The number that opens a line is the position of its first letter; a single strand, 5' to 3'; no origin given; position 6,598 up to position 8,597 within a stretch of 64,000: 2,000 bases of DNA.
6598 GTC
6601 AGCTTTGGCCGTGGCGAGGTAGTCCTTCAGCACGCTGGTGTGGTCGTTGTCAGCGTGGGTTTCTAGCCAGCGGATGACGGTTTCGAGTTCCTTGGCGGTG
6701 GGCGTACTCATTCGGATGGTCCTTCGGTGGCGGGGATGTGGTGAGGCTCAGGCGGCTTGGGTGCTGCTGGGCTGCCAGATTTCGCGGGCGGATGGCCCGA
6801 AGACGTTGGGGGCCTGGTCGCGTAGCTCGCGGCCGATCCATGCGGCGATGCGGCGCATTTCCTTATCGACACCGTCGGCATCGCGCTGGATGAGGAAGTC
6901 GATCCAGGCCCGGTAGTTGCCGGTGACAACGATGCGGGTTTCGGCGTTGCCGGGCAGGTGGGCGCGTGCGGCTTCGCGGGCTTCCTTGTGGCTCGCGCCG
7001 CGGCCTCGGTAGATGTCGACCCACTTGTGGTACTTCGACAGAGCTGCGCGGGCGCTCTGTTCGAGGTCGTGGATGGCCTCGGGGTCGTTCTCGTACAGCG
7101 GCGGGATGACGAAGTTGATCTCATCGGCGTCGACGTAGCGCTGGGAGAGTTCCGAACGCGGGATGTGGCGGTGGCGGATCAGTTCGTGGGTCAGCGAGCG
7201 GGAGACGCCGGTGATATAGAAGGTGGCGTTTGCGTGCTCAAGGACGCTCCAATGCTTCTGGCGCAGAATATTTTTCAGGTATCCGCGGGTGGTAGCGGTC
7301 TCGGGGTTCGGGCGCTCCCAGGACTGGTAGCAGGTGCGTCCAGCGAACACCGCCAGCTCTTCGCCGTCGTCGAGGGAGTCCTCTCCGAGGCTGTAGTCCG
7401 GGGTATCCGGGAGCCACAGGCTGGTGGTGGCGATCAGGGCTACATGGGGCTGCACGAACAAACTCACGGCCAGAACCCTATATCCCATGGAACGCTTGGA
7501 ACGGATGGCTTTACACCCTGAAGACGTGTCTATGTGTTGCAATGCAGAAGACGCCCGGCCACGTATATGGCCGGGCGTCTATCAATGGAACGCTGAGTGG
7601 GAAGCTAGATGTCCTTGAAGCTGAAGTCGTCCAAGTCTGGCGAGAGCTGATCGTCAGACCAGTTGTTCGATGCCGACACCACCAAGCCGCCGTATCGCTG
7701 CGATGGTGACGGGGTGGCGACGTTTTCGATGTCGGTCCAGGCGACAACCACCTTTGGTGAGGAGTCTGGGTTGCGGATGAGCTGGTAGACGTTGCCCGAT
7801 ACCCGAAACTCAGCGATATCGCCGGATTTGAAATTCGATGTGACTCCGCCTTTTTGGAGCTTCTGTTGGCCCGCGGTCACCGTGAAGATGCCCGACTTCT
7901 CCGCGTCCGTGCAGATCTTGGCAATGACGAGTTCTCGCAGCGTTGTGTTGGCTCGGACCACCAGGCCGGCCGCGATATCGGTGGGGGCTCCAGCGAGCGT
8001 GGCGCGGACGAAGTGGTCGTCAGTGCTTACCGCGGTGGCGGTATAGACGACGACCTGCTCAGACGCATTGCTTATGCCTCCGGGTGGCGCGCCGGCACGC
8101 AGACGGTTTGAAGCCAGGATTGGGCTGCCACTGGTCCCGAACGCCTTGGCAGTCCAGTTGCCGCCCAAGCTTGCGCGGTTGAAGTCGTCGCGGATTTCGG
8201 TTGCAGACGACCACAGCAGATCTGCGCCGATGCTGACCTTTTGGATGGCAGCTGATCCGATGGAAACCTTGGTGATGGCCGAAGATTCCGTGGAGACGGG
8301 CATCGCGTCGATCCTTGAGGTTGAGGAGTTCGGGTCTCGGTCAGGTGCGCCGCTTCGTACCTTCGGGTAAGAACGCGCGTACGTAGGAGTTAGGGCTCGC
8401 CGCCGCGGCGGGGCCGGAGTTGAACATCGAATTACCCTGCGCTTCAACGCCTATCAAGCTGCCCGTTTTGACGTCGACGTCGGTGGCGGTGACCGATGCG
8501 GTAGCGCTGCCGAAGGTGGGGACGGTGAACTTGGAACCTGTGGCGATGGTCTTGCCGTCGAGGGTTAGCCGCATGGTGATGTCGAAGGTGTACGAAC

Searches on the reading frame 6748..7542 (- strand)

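Call 68: search_protein_families(library=phrogs, proteins=[window:6748-7542:-], max_evalue=0.001)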
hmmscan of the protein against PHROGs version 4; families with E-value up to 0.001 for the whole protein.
window:6748-7542:- (264 aa): 3 families
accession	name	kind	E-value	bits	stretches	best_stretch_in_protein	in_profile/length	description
phrog_85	-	DNA, RNA and nucleotide metabolism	1.3e-63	216.8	1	34-250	373-582/866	thymidylate synthase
phrog_22708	-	DNA, RNA and nucleotide metabolism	7.2e-18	65.8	1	59-150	39-137/242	thymidylate synthase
phrog_10644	-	DNA, RNA and nucleotide metabolism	2.1e-11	45.2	1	114-246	8-149/160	thymidylate synthase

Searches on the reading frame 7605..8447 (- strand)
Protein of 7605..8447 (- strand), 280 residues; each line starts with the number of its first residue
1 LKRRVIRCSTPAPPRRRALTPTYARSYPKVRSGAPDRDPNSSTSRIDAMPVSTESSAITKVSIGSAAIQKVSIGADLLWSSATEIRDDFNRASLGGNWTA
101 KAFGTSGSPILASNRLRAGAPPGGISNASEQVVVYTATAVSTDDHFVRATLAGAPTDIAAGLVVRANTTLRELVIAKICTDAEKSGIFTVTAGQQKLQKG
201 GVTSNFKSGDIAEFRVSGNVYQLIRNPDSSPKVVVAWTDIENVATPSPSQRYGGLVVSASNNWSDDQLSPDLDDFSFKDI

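Call 68: search_protein_families(library=phrogs, proteins=[window:7605-8447:-], max_evalue=0.001)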
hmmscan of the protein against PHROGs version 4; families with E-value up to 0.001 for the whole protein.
window:7605-8447:- (280 aa): 3 families
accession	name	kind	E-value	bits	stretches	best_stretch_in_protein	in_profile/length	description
phrog_2804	-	head and packaging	2.5e-27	96.9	1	54-279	6-238/239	virion structural protein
phrog_2689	-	tail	6.6e-15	55.8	1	59-280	384-594/597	minor tail protein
phrog_1304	-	tail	7.9e-07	29.4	0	53-92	7-44/373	minor tail protein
